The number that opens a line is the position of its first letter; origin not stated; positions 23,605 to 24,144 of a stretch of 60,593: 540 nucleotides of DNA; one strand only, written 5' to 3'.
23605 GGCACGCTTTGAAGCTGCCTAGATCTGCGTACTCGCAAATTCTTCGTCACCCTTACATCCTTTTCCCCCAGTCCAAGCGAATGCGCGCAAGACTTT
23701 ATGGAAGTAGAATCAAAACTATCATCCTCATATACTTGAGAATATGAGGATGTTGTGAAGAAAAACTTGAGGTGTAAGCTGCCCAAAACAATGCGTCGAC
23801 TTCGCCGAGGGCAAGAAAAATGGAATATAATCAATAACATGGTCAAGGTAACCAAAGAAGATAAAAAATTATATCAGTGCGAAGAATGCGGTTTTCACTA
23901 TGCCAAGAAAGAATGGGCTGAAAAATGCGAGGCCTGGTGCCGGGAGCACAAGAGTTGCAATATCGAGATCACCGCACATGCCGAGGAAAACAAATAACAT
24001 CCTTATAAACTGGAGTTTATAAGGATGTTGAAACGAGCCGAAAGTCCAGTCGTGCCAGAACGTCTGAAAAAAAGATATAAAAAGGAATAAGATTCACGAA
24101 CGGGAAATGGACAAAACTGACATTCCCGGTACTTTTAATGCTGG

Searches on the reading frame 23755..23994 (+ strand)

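Call 45: search_protein_families(library=ncbifam, proteins=[window:23755-23994:+], max_evalue=0.01)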
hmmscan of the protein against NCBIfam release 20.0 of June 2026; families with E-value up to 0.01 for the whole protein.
window:23755-23994:+ (80 aa): 2 families
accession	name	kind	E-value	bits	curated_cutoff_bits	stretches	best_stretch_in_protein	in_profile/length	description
NF008757.0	PRK11788.1-5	equivalog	0.0044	16.2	363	1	18-61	332-376/388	lipopolysaccharide assembly protein LapB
NF045767.1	RuberyRbr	equivalog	0.0071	16.4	200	1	24-65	144-183/194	rubrerythrin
